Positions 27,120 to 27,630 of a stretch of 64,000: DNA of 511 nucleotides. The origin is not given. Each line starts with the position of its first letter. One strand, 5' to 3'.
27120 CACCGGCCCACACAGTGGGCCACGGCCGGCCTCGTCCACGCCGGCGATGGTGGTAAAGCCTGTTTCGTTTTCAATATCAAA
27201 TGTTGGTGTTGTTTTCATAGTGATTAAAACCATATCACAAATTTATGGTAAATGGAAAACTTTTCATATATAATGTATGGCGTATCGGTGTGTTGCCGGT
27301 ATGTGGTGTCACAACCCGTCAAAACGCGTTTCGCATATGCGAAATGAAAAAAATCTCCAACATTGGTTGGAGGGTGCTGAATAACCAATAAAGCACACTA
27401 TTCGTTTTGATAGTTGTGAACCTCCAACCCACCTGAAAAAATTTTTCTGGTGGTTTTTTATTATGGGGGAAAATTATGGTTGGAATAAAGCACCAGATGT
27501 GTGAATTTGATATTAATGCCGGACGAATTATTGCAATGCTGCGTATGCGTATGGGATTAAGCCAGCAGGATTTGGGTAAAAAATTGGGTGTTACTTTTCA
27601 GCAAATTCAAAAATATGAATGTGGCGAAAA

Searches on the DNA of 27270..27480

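Call 91: search_rna_families(source=window, start=27270, end=27480, threshold=evalue, max_evalue=10)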
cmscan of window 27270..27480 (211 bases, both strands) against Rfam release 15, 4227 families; matches with E-value up to 10: 9.
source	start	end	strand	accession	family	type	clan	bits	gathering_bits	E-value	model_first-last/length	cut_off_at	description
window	27383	27461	+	RF02846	Ref84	Gene; antisense;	-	19.7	52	2.2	1-87/87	no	Enterococcus sRNA 84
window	27413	27467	+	RF01810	pntA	Gene; sRNA;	-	17.9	54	1.8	1-62/62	no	pntA sRNA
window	27425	27463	-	RF02068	STnc480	Gene; sRNA;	-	16.4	72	6.2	1-72/72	no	Enterobacterial sRNA STnc480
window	27374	27459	+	RF01456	VrrA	Gene; antisense;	-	15.3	50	2.2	1-140/140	no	Vibrio regulatory RNA of OmpA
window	27367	27436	+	RF00145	snoZ105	Gene; snRNA; snoRNA; CD-box;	-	14.5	45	5.3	1-72/72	no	Small nucleolar RNA Z105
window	27408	27461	+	RF02399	NsiR1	Gene; sRNA;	-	13.6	39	2.4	1-60/60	no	Nitrogen stress-induced RNA 1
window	27426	27454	-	RF03790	MIR8008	Gene; miRNA;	-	13.1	66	6.3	1-55/55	no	MIR8008 microRNA precursor family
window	27327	27400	+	RF03020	RT-17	Gene; sRNA;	-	12.3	40.4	9.4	1-95/95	no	RT-17 RNA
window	27372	27410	+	RF01642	ceN54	Gene; snRNA; snoRNA; CD-box;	-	11.7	60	7.2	28-66/68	no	Caenorhabditis snoRNA ceN54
